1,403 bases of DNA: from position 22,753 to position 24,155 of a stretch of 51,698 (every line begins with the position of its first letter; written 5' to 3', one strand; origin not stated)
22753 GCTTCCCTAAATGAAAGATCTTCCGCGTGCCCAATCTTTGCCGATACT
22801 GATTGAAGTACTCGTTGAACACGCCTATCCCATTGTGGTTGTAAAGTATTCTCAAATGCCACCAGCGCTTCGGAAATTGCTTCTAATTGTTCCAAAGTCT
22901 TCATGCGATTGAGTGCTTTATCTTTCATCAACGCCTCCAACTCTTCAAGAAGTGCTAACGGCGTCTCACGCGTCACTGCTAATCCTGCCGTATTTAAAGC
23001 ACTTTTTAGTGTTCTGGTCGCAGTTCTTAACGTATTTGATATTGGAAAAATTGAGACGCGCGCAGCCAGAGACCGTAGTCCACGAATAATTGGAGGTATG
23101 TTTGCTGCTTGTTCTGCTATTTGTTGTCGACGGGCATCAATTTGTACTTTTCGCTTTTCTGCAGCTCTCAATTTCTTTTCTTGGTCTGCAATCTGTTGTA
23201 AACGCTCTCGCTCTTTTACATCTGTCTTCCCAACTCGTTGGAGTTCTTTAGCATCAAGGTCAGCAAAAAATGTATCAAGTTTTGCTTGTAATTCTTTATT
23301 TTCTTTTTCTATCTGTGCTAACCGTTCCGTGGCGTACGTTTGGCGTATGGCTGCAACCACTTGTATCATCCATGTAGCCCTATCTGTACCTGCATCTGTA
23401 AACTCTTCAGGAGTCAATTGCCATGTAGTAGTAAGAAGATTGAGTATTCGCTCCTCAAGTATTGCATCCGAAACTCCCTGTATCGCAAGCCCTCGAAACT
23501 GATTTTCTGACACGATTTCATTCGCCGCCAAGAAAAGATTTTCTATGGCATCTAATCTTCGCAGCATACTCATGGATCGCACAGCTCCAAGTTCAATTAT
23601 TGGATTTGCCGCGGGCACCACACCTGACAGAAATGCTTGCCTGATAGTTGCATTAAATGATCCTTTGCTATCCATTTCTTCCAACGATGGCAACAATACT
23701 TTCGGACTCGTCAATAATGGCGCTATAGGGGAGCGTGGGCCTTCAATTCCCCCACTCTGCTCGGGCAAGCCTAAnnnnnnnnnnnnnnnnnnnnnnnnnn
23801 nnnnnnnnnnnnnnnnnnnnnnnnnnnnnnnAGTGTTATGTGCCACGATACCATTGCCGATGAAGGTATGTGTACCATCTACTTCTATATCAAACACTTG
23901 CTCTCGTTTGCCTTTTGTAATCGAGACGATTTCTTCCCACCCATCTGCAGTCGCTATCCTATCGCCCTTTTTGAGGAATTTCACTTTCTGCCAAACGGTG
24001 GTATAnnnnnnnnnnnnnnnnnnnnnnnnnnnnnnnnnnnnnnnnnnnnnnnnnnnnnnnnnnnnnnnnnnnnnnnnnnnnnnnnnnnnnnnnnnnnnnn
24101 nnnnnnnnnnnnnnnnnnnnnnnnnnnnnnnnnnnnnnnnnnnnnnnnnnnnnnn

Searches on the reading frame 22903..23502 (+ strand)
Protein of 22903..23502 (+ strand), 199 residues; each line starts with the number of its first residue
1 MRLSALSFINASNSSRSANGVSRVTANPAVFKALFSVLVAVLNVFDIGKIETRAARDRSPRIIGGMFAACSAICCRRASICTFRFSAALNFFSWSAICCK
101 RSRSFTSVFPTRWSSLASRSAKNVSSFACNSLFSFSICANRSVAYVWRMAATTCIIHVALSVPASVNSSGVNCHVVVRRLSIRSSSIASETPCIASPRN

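Call 89: search_protein_families(library=pfam, proteins=[window:22903-23502:+], max_evalue=1)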
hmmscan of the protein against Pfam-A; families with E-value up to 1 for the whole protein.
window:22903-23502:+ (199 aa): 0 families
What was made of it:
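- Tried and rejected: Antisense ORFs 23545-24063 and 22903-23502 as candidate out-of-frame endonucleases: no family hits (call 89).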

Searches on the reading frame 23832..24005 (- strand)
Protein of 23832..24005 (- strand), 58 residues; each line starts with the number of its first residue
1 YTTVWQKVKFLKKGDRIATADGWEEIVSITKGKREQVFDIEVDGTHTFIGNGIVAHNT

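Call 50: find_related_loci(query=A3, collection=genome_contigs, flank=8000)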
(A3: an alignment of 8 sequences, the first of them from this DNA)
Query A3 (58 aa) in genome_contigs; peptide patterns used: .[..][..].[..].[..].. (x = any residue, [..] = any of these).
436 stretches matched a pattern; 396 encode a relative of the query (tblastn E <= 1e-3); the best 80 are kept; 74 distinct loci.
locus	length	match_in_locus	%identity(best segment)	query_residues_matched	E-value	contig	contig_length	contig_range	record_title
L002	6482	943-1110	63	3-58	1e-21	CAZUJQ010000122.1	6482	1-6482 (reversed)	MAG TPA_asm: uncultured Planctomycetales bacterium isolate binchicken_co21_390 genome assembly, contig: NODE_13571_lengt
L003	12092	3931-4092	69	5-58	2e-21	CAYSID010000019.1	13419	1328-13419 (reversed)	MAG TPA_asm: uncultured Gammaproteobacteria bacterium isolate binchicken_co107_25 genome assembly, contig: NODE_10733_le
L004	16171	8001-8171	61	2-58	5e-21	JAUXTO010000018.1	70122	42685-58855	MAG: Candidatus Gottesmanbacteria bacterium isolate C13_maxbin.100 C13_k141_313253, whole genome shotgun sequence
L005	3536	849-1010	67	5-58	5e-21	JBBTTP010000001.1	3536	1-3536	MAG: Patescibacteria group bacterium isolate H52-bin037_1 H52_bin037_1_000000000001, whole genome shotgun sequence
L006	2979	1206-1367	69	5-58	6e-21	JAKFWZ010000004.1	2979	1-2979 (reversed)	MAG: Candidatus Daviesbacteria bacterium isolate ND2_Bin_11 ND2_0006204, whole genome shotgun sequence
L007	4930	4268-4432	64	4-58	1e-20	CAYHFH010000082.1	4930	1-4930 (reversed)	MAG TPA_asm: uncultured Gammaproteobacteria bacterium isolate ERP119705_co10_87 genome assembly, contig: NODE_13229_leng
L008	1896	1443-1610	64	3-58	3e-20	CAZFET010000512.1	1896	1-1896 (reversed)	MAG TPA_asm: uncultured Burkholderiaceae bacterium isolate binchicken_co232_56 genome assembly, contig: NODE_107837_leng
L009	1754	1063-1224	63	5-58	4e-20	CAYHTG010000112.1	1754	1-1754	MAG TPA_asm: uncultured Candidatus Peribacteria bacterium isolate ERP119705_co15_114 genome assembly, contig: NODE_11363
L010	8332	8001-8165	67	4-58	6e-20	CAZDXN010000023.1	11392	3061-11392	MAG TPA_asm: uncultured Pseudomonadales bacterium isolate binchicken_co38_1253 genome assembly, contig: NODE_12094_lengt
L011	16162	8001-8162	67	5-58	9e-20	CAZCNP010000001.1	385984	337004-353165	MAG TPA_asm: uncultured Gammaproteobacteria bacterium isolate binchicken_co38_1123 genome assembly, contig: NODE_59_leng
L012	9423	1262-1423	65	5-58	2e-19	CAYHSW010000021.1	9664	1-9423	MAG TPA_asm: uncultured Gammaproteobacteria bacterium isolate ERP119705_co14_252 genome assembly, contig: NODE_10216_len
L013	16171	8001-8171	54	2-58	7e-19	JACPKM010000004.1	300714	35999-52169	MAG: Candidatus Daviesbacteria bacterium isolate NC_groundwater_494_Ag_S-0.1um_37_28 S35_SO-1_scaffold_153288, whole gen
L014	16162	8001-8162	67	5-58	9e-19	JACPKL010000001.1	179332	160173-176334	MAG: Candidatus Daviesbacteria bacterium isolate NC_groundwater_493_Ag_S-0.1um_36_17 S35_SO-1_scaffold_31176, whole geno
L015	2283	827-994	63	3-58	7e-19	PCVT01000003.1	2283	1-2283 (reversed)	MAG: Parcubacteria group bacterium CG11_big_fil_rev_8_21_14_0_20_41_14 CG11_8_21_14_0.20_scaffold_38329_c, whole genome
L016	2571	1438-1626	59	1-58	1e-18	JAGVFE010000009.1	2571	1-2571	MAG: Candidatus Woesebacteria bacterium isolate DeMMO2_52 c_000000113783, whole genome shotgun sequence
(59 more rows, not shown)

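Call 83: find_related_loci(query=A3, collection=viral_contigs, flank=5000)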
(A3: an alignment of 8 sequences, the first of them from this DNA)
Query A3 (58 aa) in viral_contigs; peptide patterns used: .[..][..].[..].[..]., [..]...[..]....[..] (x = any residue, [..] = any of these).
122 stretches matched a pattern; 25 encode a relative of the query (tblastn E <= 1e-3); 25 distinct loci.
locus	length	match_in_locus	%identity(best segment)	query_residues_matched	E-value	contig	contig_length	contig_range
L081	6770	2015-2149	48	9-58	3e-10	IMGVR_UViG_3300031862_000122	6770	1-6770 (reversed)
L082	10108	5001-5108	56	23-58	2e-10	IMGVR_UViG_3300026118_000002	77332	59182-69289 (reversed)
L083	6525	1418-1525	50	23-58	2e-9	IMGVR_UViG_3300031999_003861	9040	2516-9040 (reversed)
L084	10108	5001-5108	56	23-58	3e-9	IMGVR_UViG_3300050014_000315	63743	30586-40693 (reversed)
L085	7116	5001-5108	50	23-58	9e-9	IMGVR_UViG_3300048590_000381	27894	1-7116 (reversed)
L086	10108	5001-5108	50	23-58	1e-8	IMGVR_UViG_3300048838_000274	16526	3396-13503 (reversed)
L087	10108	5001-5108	50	23-58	9e-9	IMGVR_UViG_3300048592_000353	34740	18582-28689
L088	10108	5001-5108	50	23-58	9e-9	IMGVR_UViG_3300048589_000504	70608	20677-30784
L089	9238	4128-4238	49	23-58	9e-9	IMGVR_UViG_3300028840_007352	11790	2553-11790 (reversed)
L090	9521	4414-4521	44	23-58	1e-7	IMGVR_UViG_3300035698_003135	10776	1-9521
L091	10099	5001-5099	48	25-57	3e-7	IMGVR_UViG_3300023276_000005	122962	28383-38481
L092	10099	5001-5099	48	25-57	3e-7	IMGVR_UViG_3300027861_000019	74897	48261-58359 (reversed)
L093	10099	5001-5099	48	25-57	4e-7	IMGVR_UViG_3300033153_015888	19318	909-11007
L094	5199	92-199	36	23-58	5e-7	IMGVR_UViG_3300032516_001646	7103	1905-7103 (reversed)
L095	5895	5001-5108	44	23-58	7e-7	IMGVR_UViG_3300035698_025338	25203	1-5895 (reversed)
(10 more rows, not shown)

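Call 84: find_related_loci(query=A3, collection=metagenome_contigs, flank=10000)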
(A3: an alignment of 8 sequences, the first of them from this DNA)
Query A3 (58 aa) in metagenome_contigs; peptide patterns used: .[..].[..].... (x = any residue, [..] = any of these).
585 stretches matched a pattern; 464 encode a relative of the query (tblastn E <= 1e-3); the best 80 are kept; 79 distinct loci.
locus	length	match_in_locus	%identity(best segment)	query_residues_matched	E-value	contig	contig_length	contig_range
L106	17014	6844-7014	63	2-58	4e-22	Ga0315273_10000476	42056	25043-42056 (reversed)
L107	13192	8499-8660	69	5-58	4e-22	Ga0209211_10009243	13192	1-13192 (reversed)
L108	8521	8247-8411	65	4-58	8e-22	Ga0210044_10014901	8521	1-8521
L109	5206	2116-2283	63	3-58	2e-21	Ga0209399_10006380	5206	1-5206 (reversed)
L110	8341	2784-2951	63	3-58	2e-21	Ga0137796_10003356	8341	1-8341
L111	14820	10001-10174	62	1-58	2e-20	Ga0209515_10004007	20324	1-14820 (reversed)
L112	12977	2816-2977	65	5-58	2e-20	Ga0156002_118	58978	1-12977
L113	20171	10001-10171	61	2-58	2e-20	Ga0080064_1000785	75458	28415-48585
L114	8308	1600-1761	63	5-58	5e-20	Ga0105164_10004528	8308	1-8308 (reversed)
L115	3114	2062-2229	63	3-58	9e-20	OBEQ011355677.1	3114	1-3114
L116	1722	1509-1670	65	5-58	2e-19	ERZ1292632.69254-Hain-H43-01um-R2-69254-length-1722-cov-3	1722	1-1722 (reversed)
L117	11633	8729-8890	63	5-58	3e-19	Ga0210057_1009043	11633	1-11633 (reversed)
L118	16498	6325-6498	57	1-58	6e-19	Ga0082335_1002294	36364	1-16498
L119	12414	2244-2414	65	2-58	6e-19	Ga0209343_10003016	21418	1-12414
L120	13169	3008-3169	63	5-58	7e-19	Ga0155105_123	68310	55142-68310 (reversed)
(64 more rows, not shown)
